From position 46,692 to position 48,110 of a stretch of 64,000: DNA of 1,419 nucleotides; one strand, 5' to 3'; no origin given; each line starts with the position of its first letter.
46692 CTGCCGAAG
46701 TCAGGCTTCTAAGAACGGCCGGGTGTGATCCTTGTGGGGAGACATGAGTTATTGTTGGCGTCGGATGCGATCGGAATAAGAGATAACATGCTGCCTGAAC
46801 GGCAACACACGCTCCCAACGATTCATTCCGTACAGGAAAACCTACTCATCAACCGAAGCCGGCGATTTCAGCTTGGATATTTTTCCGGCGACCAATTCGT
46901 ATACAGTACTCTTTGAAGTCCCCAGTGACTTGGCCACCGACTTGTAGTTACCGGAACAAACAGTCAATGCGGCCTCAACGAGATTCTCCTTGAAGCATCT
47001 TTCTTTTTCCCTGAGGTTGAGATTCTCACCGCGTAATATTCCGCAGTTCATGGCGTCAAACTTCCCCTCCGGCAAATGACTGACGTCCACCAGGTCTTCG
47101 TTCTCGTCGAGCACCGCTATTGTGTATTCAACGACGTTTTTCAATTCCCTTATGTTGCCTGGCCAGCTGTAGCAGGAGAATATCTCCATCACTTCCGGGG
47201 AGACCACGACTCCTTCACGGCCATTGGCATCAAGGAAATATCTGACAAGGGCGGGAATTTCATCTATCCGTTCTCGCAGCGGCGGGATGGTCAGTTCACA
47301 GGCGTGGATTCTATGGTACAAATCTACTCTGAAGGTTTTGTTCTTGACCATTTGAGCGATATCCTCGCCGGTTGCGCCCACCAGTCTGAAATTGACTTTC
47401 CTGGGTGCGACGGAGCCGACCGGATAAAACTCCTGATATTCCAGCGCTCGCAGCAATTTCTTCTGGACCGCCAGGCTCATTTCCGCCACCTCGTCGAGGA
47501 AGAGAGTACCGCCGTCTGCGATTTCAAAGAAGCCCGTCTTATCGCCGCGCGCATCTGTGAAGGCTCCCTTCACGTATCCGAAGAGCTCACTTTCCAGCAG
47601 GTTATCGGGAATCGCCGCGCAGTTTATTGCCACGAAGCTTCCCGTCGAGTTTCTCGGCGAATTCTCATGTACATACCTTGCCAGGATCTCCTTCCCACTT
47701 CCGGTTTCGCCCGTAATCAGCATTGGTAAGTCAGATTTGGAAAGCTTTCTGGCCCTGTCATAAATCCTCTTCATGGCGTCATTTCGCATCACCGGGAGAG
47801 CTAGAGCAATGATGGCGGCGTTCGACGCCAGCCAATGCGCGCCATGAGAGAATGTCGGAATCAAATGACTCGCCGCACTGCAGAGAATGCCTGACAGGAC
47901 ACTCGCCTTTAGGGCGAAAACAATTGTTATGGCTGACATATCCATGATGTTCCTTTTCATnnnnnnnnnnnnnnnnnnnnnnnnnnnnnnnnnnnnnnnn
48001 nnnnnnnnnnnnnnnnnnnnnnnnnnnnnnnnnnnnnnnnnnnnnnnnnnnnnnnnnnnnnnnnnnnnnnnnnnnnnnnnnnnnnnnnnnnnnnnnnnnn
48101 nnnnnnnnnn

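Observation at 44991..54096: Possible two-tier sigma-54 cascade: kinase/NtrC-type regulator, then ABC exporter plus receiver-less activator, then rSAM and peptide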

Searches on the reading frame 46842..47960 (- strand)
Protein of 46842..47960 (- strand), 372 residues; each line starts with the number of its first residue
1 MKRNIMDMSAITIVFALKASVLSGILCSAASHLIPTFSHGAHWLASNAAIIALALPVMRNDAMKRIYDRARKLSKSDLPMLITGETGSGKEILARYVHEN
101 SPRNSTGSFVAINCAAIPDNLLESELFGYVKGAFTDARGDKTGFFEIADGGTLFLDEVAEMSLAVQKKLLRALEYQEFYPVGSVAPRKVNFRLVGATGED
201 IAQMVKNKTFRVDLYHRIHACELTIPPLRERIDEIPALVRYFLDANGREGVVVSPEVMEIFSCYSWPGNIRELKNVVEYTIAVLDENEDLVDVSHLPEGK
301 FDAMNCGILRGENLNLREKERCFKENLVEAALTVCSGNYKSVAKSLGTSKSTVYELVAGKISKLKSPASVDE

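Call 3: search_protein_families(library=pfam, proteins=[window:46842-47960:-], max_evalue=0.01)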
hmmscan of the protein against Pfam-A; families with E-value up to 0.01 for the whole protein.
window:46842-47960:- (372 aa): 7 families
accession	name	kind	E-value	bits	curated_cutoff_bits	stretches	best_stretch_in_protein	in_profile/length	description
PF00158.32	Sigma54_activat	-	4.8e-63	212.3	20.2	1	59-223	4-167/168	Sigma-54 interaction domain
PF14532.12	Sigma54_activ_2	-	2e-21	77.1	25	1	61-228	5-138/138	Sigma-54 interaction domain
PF25601.1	AAA_lid_14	-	1.1e-16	60.8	27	1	229-298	1-72/87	AAA+ ATPase lid domain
PF07728.20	AAA_5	-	4.1e-06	27.3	22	1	80-197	2-121/139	AAA domain (dynein-related subfamily)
PF00493.29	MCM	-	0.0009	18.8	23.3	1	73-177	53-149/224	MCM P-loop domain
PF01078.27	Mg_chelatase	-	0.0026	17.6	20.3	0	143-177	100-134/207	Magnesium chelatase, subunit ChlI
PF13191.12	AAA_16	-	0.0032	18.4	32.6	1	57-128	3-80/167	AAA ATPase domain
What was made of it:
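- On Bacterial enhancer-binding protein (sigma-54 activator): orphan activator 46842-47960: PF00158 at E = 4.8e-63 over residues 59-223 (call 3).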

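Call 5: search_protein_families(library=ncbifam, proteins=[window:46842-47960:-], max_evalue=0.01)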
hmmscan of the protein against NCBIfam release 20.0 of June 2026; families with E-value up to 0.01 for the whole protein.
window:46842-47960:- (372 aa): 28 families (the best 25 are shown)
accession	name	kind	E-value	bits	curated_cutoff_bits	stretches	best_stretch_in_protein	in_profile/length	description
NF041552.1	TF_PrdR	equivalog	5.8e-86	289.1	795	1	59-355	272-571/577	sigma-54 dependent transcriptional regulator PrdR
NF038308.1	RNA_repair_RtcR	equivalog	8.1e-80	269.1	650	1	59-282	185-420/530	RNA repair transcriptional activator RtcR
NF003451.0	PRK05022.1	equivalog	1.7e-79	267.9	476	1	59-356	195-504/512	nitric oxide reductase transcriptional regulator NorR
TIGR01818.1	ntrC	equivalog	4.2e-78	263.2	558.6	1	59-297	139-378/463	nitrogen regulation protein NR(I)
TIGR01817.1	nifA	equivalog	1.2e-77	261.9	528.85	1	59-290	201-433/534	nif-specific transcriptional activator NifA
TIGR02915.1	PEP_resp_reg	equivalog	3.6e-71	240.3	502.6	1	57-358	142-440/445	PEP-CTERM-box response regulator transcription factor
NF008469.0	PRK11361.1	equivalog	1.2e-70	238.5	714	1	60-355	149-450/461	acetoacetate metabolism transcriptional regulator AtoC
NF050807.1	TransRegFlbDCaul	equivalog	7.6e-70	236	750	1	57-302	121-369/454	sigma-54-dependent transcriptional regulator FlbD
TIGR02329.1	propionate_PrpR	equivalog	2.2e-68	231.2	499.2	1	61-354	219-521/526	propionate catabolism operon regulatory protein PrpR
TIGR02974.1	phageshock_pspF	equivalog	3e-68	230.5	443.55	1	60-292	5-241/336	phage shock protein operon transcriptional activator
NF041946.1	LuxO_transreg_Vib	equivalog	6.5e-68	229.6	800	1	61-299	140-379/463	quorum-sensing sigma-54 dependent transcriptional regulator LuxO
NF011695.0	PRK15115.1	equivalog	5e-65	220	763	1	57-358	138-434/445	two-component system response regulator GlrR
NF011953.0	PRK15424.1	equivalog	1.1e-64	219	703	1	60-355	225-529/538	propionate catabolism operon regulatory protein PrpR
NF041906.1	V4R_TF_MobR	exception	1.3e-64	218.7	999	1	57-353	235-537/544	phenol degradation transcriptional regulator MobR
NF049963.1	RespRegFlgRCampy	domain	1.4e-64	218.6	750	1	61-291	141-373/429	fla regulon two-component system response regulator FlgR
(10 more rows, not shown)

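Call 43: find_homologous_proteins(query=window:46842-47960:-, max_evalue=1e-30)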
Query window:46842-47960:- (372 aa): 7999 proteins with E <= 1e-30 among 8000 candidates; the best 120 are listed.
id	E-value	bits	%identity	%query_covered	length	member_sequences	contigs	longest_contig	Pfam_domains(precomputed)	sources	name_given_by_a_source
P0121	3.7e-240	814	100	99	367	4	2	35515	PF00158.33,PF25601.2,PF14532.13,PF07728.21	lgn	-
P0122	3.4e-211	719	89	99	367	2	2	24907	PF00158.33,PF25601.2,PF14532.13,PF07728.21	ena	-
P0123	4.4e-198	676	81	100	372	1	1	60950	PF00158.33,PF25601.2,PF14532.13,PF07728.21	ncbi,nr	ncbi:MAG: sigma-54 dependent transcriptional regulator [Bacteroidetes bacterium]|nr:sigma-54 depende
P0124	9.8e-176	602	72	99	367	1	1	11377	PF00158.33,PF25601.2,PF14532.13,PF07728.21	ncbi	-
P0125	2.0e-174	598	75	99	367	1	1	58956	PF00158.33,PF25601.2,PF14532.13,PF07728.21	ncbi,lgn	-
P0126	7.6e-173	593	73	97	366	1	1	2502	PF00158.33,PF25601.2,PF14532.13,PF07728.21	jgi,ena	-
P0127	6.0e-170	583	71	97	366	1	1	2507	PF00158.33,PF25601.2,PF14532.13,PF07728.21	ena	-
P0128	2.1e-167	575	70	99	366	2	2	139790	PF00158.33,PF25601.2,PF14532.13,PF07728.21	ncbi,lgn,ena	-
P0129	3.2e-164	564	78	86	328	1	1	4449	PF00158.33,PF25601.2,PF14532.13,PF07728.21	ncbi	-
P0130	5.3e-164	564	78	84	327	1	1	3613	PF00158.33,PF25601.2,PF14532.13,PF07728.21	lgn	-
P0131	2.9e-163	561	78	86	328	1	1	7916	PF00158.33,PF25601.2,PF14532.13,PF07728.21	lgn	-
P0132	2.3e-161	555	76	85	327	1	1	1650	PF00158.33,PF25601.2,PF14532.13,PF07728.21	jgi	-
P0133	1.3e-160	552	76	83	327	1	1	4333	PF00158.33,PF25601.2,PF14532.13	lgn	-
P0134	1.3e-160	552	78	83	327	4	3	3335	PF00158.33,PF25601.2,PF14532.13,PF07728.21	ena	-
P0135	2.1e-156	539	74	85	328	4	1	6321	PF00158.33,PF25601.2,PF14532.13,PF07728.21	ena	-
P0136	9.4e-156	536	70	91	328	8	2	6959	PF00158.33,PF25601.2,PF14532.13,PF07728.21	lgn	-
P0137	4.4e-155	534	75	84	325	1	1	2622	PF00158.33,PF25601.2,PF14532.13,PF07728.21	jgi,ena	-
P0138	2.3e-153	529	72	85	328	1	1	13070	PF00158.33,PF25601.2,PF14532.13,PF07728.21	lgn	-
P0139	1.3e-152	526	73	85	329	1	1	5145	PF00158.33,PF25601.2,PF00493.30,PF14532.13,PF07728.21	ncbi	-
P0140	2.0e-152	526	67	97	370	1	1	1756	PF00158.33,PF25601.2,PF14532.13,PF07728.21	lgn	-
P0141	3.2e-151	522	73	86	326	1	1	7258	PF00158.33,PF25601.2,PF14532.13,PF07728.21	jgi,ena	-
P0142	4.7e-151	521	68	91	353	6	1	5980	PF00158.33,PF25601.2,PF14532.13,PF07728.21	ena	-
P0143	1.4e-149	516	65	95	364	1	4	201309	PF00158.33,PF25601.2,PF00493.30,PF14532.13,PF07728.21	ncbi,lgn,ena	-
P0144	8.8e-149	514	68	90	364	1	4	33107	PF00158.33,PF25601.2,PF00493.30,PF14532.13,PF07728.21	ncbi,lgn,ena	-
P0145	3.6e-147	508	67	88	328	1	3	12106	PF00158.33,PF25601.2,PF14532.13,PF07728.21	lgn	-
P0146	1.5e-100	355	52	84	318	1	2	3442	PF00158.33,PF25601.2,PF14532.13,PF07728.21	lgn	-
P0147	3.5e-96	341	73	59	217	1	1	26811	PF00158.33,PF14532.13,PF07728.21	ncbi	ncbi:MAG: sigma-54 factor interaction domain-containing protein, partial [Candidatus Kryptoniota bac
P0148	2.0e-94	335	50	81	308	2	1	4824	PF00158.33,PF25601.2,PF14532.13,PF07728.21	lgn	-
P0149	4.5e-94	334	50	81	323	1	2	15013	PF00158.33,PF07724.21,PF25601.2,PF00004.36,PF14532.13,PF07728.21,PF01078.28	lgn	-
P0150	1.3e-92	329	49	81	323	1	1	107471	PF00158.33,PF07724.21,PF25601.2,PF14532.13,PF07728.21,PF01078.28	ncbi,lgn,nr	ncbi:MAG: sigma-54 dependent transcriptional regulator [Bacteroidetes bacterium]|nr:sigma-54 depende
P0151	9.4e-92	326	50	81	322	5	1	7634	PF00158.33,PF07724.21,PF25601.2,PF00004.36,PF14532.13,PF07728.21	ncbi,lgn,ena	-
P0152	1.1e-90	323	48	81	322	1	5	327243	PF00158.33,PF07724.21,PF25601.2,PF00004.36,PF14532.13,PF07728.21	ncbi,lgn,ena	-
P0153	1.6e-89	319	49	81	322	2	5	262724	PF00158.33,PF07724.21,PF25601.2,PF00004.36,PF14532.13,PF07728.21,PF01078.28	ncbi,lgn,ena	-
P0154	2.3e-70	256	45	84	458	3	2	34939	PF00158.33,PF25601.2,PF02954.26,PF00004.36,PF14532.13,PF07728.21,PF00072.31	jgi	-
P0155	1.0e-68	250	45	80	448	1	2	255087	PF00158.33,PF25601.2,PF02954.26,PF14532.13,PF07728.21,PF00072.31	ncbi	ncbi:MAG: sigma-54-dependent transcriptional regulator [Blastocatellales bacterium]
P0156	4.0e-68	248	45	80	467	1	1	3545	PF00158.33,PF07724.21,PF25601.2,PF02954.26,PF14532.13,PF07728.21,PF00072.31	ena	-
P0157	5.8e-68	248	42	85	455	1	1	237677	PF00158.33,PF25601.2,PF02954.26,PF00004.36,PF14532.13,PF07728.21,PF00072.31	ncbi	-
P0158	1.6e-67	246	39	98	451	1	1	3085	PF00158.33,PF25601.2,PF02954.26,PF14532.13,PF07728.21,PF00072.31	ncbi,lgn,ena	-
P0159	1.6e-67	246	44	83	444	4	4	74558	PF00158.33,PF25601.2,PF02954.26,PF14532.13,PF07728.21,PF00072.31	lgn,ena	-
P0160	2.2e-67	246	46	78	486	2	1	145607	PF00158.33,PF25601.2,PF14532.13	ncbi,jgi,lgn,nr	ncbi:MAG: sigma 54-interacting transcriptional regulator [Fusobacteriaceae bacterium]|jgi:transcript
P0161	2.9e-67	245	46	76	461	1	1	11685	PF00158.33,PF25601.2,PF02954.26,PF14532.13,PF07728.21,PF00072.31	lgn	-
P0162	6.0e-67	244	42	80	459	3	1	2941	PF00158.33,PF25601.2,PF02954.26,PF14532.13,PF07728.21,PF00072.31,PF13191.13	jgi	-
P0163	1.0e-66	244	46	79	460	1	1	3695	PF00158.33,PF25601.2,PF02954.26,PF14532.13,PF07728.21,PF00072.31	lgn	-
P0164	1.1e-66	244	45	80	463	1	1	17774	PF00158.33,PF25601.2,PF02954.26,PF14532.13,PF07728.21,PF00072.31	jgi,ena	-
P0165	1.5e-66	243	44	80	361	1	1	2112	PF00158.33,PF25601.2,PF02954.26,PF14532.13,PF01078.28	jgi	jgi:DNA-binding NtrC family response regulator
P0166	1.6e-66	243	45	79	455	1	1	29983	PF00158.33,PF25601.2,PF02954.26,PF14532.13,PF07728.21,PF00072.31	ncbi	-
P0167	1.8e-66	243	45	80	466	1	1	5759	PF00158.33,PF07724.21,PF25601.2,PF02954.26,PF00004.36,PF14532.13,PF07728.21,PF00072.31,PF13191.13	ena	-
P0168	1.8e-66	243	50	63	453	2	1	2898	PF00158.33,PF25601.2,PF02954.26,PF14532.13,PF07728.21,PF00072.31,PF13191.13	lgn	-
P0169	2.3e-66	242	43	86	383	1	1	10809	PF00158.33,PF07724.21,PF25601.2,PF14532.13,PF07728.21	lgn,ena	-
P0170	2.4e-66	242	44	77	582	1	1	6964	PF13426.14,PF13188.14,PF00158.33,PF25601.2,PF02954.26,PF08448.17,PF01451.28,PF00989.32,PF14532.13,PF07728.21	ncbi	-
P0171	3.0e-66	242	44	81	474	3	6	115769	PF00158.33,PF25601.2,PF02954.26,PF14532.13,PF00072.31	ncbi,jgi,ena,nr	ncbi:MAG: hypothetical protein COV44_00545 [Deltaproteobacteria bacterium CG11_big_fil_rev_8_21_14_0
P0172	3.2e-66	242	44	78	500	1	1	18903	PF13185.13,PF00158.33,PF25601.2,PF01590.33,PF02954.26,PF13492.13,PF14532.13,PF07728.21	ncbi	-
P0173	3.9e-66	242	41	81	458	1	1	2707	PF00158.33,PF25601.2,PF14532.13,PF07728.21,PF00072.31,PF01078.28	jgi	jgi:two-component system, NtrC family, response regulator GlrR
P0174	4.0e-66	242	45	78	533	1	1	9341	PF00158.33,PF25601.2,PF02954.26,PF18024.8,PF14532.13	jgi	-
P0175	4.1e-66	242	41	81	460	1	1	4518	PF00158.33,PF07724.21,PF25601.2,PF02954.26,PF00004.36,PF14532.13,PF07728.21,PF00072.31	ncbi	-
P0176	5.0e-66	241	44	81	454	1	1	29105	PF00158.33,PF25601.2,PF02954.26,PF14532.13,PF07728.21,PF00072.31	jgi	jgi:DNA-binding NtrC family response regulator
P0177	5.1e-66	241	43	80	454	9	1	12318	PF13426.14,PF00158.33,PF25601.2,PF02954.26,PF18024.8,PF08448.17,PF00989.32,PF14532.13,PF07728.21,PF01078.28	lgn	-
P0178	6.1e-66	241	44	82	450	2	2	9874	PF00158.33,PF25601.2,PF02954.26,PF14532.13,PF07728.21,PF00072.31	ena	-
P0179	6.3e-66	241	44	79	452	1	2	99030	PF00158.33,PF25601.2,PF02954.26,PF14532.13,PF07728.21,PF00072.31,PF13191.13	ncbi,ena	-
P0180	6.3e-66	241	44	79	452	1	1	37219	PF00158.33,PF25601.2,PF02954.26,PF14532.13,PF07728.21,PF00072.31,PF13191.13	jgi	-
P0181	9.2e-66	241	45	78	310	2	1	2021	PF00158.33,PF07724.21,PF25601.2,PF02954.26,PF14532.13,PF07728.21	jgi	-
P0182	1.3e-65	240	46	72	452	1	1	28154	PF00158.33,PF25601.2,PF02954.26,PF14532.13,PF07728.21,PF00072.31,PF13191.13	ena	-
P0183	1.5e-65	240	40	80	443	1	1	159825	PF13426.14,PF13188.14,PF00158.33,PF25601.2,PF02954.26,PF08448.17,PF00989.32,PF14532.13,PF07728.21,PF01078.28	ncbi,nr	ncbi:MAG: sigma 54-interacting transcriptional regulator [Desulfonauticus sp.]|nr:sigma 54-interacti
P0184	1.5e-65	240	44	81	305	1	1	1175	PF00158.33,PF25601.2,PF02954.26,PF14532.13,PF07728.21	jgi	jgi:two-component system NtrC family response regulator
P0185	1.5e-65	240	43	81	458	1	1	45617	PF00158.33,PF25601.2,PF02954.26,PF14532.13,PF07728.21,PF00072.31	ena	-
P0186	1.7e-65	240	44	81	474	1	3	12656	PF00158.33,PF25601.2,PF02954.26,PF14532.13,PF00072.31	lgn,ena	-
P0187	1.8e-65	240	42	86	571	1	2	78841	PF15714.12,PF00158.33,PF07724.21,PF25601.2,PF00004.36,PF14532.13,PF07728.21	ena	-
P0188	1.9e-65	240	46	76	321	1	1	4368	PF00158.33,PF25601.2,PF02954.26,PF18024.8,PF14532.13,PF07728.21,PF13191.13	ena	-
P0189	2.1e-65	239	44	78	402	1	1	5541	PF00158.33,PF25601.2,PF02954.26,PF14532.13,PF07728.21,PF00072.31,PF13191.13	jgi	jgi:two-component system NtrC family response regulator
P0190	3.0e-65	239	48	64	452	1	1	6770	PF00158.33,PF25601.2,PF02954.26,PF14532.13,PF07728.21,PF00072.31,PF13191.13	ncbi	-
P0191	3.2e-65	239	44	78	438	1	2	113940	PF00158.33,PF07724.21,PF25601.2,PF02954.26,PF14532.13,PF07728.21,PF00072.31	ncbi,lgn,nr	ncbi:MAG: sigma-54-dependent Fis family transcriptional regulator [Firmicutes bacterium]|nr:sigma-54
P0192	3.3e-65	239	44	79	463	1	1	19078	PF00158.33,PF25601.2,PF02954.26,PF14532.13,PF07728.21,PF00072.31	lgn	-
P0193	3.3e-65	239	49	63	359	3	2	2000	PF00158.33,PF25601.2,PF02954.26,PF14532.13,PF07728.21,PF13191.13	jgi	jgi:two-component system NtrC family response regulator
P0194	3.4e-65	239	44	80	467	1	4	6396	PF00158.33,PF07724.21,PF25601.2,PF02954.26,PF14532.13,PF07728.21,PF00072.31,PF13191.13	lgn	-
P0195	3.5e-65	239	45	80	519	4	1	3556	PF13185.13,PF00158.33,PF25601.2,PF01590.33,PF02954.26,PF13492.13,PF14532.13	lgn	-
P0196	3.8e-65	239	50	63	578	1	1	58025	PF13185.13,PF00158.33,PF25601.2,PF02954.26,PF14532.13,PF07728.21,PF01078.28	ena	-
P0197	3.8e-65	239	44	80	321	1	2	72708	PF00158.33,PF25601.2,PF02954.26,PF14532.13,PF07728.21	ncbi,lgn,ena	-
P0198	3.9e-65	238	44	78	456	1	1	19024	PF00158.33,PF25601.2,PF02954.26,PF14532.13,PF07728.21,PF00072.31,PF13191.13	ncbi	-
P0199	4.1e-65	238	46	76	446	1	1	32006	PF00158.33,PF07724.21,PF25601.2,PF02954.26,PF00004.36,PF14532.13,PF07728.21,PF00072.31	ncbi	-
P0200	4.2e-65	238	42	78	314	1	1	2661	PF00158.33,PF25601.2,PF14532.13,PF07728.21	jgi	jgi:transcriptional regulator with PAS, ATPase and Fis domain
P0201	4.3e-65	238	44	80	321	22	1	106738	PF00158.33,PF25601.2,PF02954.26,PF14532.13,PF07728.21,PF13191.13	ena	-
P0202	4.4e-65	238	49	63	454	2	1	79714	PF00158.33,PF25601.2,PF02954.26,PF14532.13,PF07728.21,PF00072.31,PF13191.13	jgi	jgi:two-component system NtrC family response regulator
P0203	4.5e-65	238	45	80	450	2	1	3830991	PF00158.33,PF25601.2,PF02954.26,PF00004.36,PF14532.13,PF07728.21,PF00072.31,PF13191.13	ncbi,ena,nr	nr:sigma-54 dependent transcriptional regulator [uncultured Desulfuromonas sp.]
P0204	4.9e-65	238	44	78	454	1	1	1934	PF00158.33,PF25601.2,PF02954.26,PF14532.13,PF07728.21,PF00072.31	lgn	-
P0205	5.1e-65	238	44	80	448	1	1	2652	PF00158.33,PF25601.2,PF02954.26,PF14532.13,PF07728.21,PF00072.31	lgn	-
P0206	5.1e-65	238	49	65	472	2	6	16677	PF13188.14,PF00158.33,PF25601.2,PF18024.8,PF08448.17,PF00989.32,PF14532.13,PF07728.21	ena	-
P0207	5.8e-65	238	49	63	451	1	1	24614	PF00158.33,PF25601.2,PF02954.26,PF14532.13,PF07728.21,PF00072.31,PF13191.13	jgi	-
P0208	5.8e-65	238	44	84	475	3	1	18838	PF00158.33,PF07724.21,PF25601.2,PF02954.26,PF14532.13,PF07728.21,PF00072.31,PF13191.13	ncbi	-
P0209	5.9e-65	238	43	77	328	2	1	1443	PF00158.33,PF25601.2,PF02954.26,PF14532.13,PF07728.21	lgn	-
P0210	5.9e-65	238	44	84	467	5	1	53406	PF00158.33,PF07724.21,PF25601.2,PF02954.26,PF14532.13,PF07728.21,PF00072.31,PF13191.13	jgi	jgi:DNA-binding NtrC family response regulator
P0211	6.6e-65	238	47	63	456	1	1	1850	PF00158.33,PF25601.2,PF02954.26,PF14532.13,PF07728.21,PF00072.31,PF13191.13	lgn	-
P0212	6.7e-65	238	45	79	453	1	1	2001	PF00158.33,PF25601.2,PF02954.26,PF14532.13,PF07728.21,PF00072.31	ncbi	-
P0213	6.9e-65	238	42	80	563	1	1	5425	PF00158.33,PF00498.32,PF25601.2,PF02954.26,PF16697.11,PF00493.30,PF14532.13,PF01078.28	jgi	jgi:DNA-binding NtrC family response regulator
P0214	7.3e-65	238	46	75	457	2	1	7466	PF00158.33,PF25601.2,PF02954.26,PF14532.13,PF00072.31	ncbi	-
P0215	8.1e-65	237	43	81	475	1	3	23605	PF00158.33,PF25601.2,PF02954.26,PF14532.13,PF00072.31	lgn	-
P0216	8.6e-65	237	44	78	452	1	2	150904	PF00158.33,PF25601.2,PF02954.26,PF14532.13,PF07728.21,PF00072.31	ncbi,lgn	-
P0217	8.6e-65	237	42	90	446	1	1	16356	PF00158.33,PF25601.2,PF02954.26,PF00004.36,PF14532.13,PF07728.21,PF00072.31,PF01078.28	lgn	-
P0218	9.4e-65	237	41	89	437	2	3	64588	PF00158.33,PF25601.2,PF02954.26,PF00493.30,PF00989.32,PF14532.13,PF07728.21,PF01078.28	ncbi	ncbi:MAG: sigma-54 interaction domain-containing protein [Desulfobaccales bacterium]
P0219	1.0e-64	237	42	86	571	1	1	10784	PF15714.12,PF00158.33,PF07724.21,PF25601.2,PF14532.13,PF07728.21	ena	-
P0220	1.1e-64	237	44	80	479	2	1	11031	PF00158.33,PF25601.2,PF02954.26,PF14532.13,PF07728.21,PF00072.31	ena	-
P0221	1.1e-64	237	42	79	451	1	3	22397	PF00158.33,PF25601.2,PF02954.26,PF14532.13,PF07728.21,PF00072.31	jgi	jgi:DNA-binding NtrC family response regulator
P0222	1.1e-64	237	51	63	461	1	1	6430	PF00158.33,PF25601.2,PF02954.26,PF00004.36,PF14532.13,PF07728.21,PF00072.31,PF01078.28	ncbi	-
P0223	1.2e-64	237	42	81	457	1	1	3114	PF00158.33,PF25601.2,PF02954.26,PF14532.13,PF07728.21,PF00072.31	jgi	jgi:two-component system response regulator AtoC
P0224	1.2e-64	237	42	86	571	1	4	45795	PF15714.12,PF00158.33,PF07724.21,PF25601.2,PF14532.13,PF07728.21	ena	-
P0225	1.2e-64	237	42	79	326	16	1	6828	PF00158.33,PF25601.2,PF02954.26,PF00493.30,PF00004.36,PF14532.13,PF07728.21,PF01078.28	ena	-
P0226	1.3e-64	237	45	80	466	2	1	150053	PF00158.33,PF07724.21,PF25601.2,PF02954.26,PF14532.13,PF07728.21,PF00072.31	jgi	jgi:DNA-binding NtrC family response regulator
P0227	1.4e-64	237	49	66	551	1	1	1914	PF00158.33,PF25601.2,PF14532.13,PF07728.21,PF00072.31,PF13191.13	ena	-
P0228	1.4e-64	237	44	78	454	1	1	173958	PF00158.33,PF25601.2,PF02954.26,PF14532.13,PF07728.21,PF00072.31,PF13191.13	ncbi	-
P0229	1.7e-64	236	43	79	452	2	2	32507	PF00158.33,PF25601.2,PF02954.26,PF14532.13,PF07728.21,PF00072.31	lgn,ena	-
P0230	1.9e-64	236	51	65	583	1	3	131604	PF00158.33,PF00498.32,PF25601.2,PF02954.26,PF16697.11,PF14532.13,PF01078.28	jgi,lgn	-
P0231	1.9e-64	236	48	64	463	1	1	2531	PF00158.33,PF25601.2,PF02954.26,PF14532.13,PF07728.21,PF00072.31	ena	-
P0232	2.0e-64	236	43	81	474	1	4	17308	PF00158.33,PF25601.2,PF02954.26,PF14532.13,PF00072.31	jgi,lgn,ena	-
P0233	2.0e-64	236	44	78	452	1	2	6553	PF00158.33,PF25601.2,PF02954.26,PF14532.13,PF07728.21,PF00072.31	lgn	-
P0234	2.1e-64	236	43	79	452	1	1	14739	PF00158.33,PF25601.2,PF02954.26,PF14532.13,PF07728.21,PF00072.31,PF13191.13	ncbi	-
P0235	2.2e-64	236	42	77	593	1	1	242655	PF13426.14,PF00158.33,PF25601.2,PF02954.26,PF00989.32,PF14532.13,PF00571.34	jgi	-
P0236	2.3e-64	236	42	80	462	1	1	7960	PF00158.33,PF25601.2,PF14532.13,PF07728.21,PF00072.31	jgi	jgi:two-component system, NtrC family, response regulator PilR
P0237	2.3e-64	236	41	80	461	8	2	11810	PF00158.33,PF25601.2,PF02954.26,PF00004.36,PF14532.13,PF07728.21,PF00072.31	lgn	-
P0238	2.4e-64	236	43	79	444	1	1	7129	PF13426.14,PF13188.14,PF00158.33,PF25601.2,PF02954.26,PF08448.17,PF00004.36,PF00989.32,PF14532.13,PF07728.21,PF01078.28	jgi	-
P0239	2.4e-64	236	44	82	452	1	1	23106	PF00158.33,PF25601.2,PF14532.13,PF00072.31,PF01078.28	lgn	-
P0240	2.4e-64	236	43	80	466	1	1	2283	PF00158.33,PF07724.21,PF25601.2,PF02954.26,PF00004.36,PF14532.13,PF07728.21,PF00072.31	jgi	jgi:two-component system, NtrC family, response regulator AtoC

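Call 44: find_encoding_contigs(protein=P0150, flank=10000, max_places=1)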
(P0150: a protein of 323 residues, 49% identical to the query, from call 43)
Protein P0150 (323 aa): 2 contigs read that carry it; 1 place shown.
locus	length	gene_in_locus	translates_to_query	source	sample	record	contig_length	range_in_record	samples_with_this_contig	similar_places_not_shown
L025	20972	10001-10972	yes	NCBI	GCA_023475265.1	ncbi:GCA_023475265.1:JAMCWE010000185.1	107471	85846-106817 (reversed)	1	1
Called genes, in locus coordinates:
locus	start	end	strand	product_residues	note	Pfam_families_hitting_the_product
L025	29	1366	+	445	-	PF01943:Polysacc_synt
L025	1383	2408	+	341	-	PF13524:Glyco_trans_1_2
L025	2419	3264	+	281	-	PF00535:Glycos_transf_2, PF10111:Glyco_tranf_2_2, PF13641:Glyco_tranf_2_3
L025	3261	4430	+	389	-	PF13439:Glyco_transf_4 (weak), PF00534:Glycos_transf_1, PF13692:Glyco_trans_1_4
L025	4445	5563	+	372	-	PF13439:Glyco_transf_4, PF20706:GT4-conflict (weak), PF00534:Glycos_transf_1, PF13692:Glyco_trans_1_4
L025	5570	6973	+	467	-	PF13727:CoA_binding_3, PF17836:PglD_N (faint), PF02397:Bac_transf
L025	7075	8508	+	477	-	PF02369:Big_1 (weak), PF09134:Invasin_D3 (weak)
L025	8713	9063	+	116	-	PF00903:Glyoxalase, PF22677:Ble-like_N (faint)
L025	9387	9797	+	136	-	PF13646:HEAT_2 (weak)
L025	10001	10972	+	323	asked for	PF00158:Sigma54_activat, PF01078:Mg_chelatase (faint), PF14532:Sigma54_activ_2, PF07724:AAA_2 (weak), PF07728:AAA_5 (weak), PF25601:AAA_lid_14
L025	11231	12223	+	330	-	-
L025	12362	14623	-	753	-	PF13620:CarboxypepD_reg, PF13715:CarbopepD_reg_2, PF07715:Plug, PF00593:TonB_dep_Rec_b-barrel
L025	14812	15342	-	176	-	-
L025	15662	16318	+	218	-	-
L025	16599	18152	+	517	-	PF13231:PMT_2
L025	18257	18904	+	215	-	PF00702:Hydrolase, PF13419:HAD_2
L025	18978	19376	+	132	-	PF08327:AHSA1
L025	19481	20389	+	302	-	PF01545:Cation_efflux, PF16916:ZT_dimer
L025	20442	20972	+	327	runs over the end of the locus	PF00561:Abhydrolase_1, PF12146:Hydrolase_4, PF12697:Abhydrolase_6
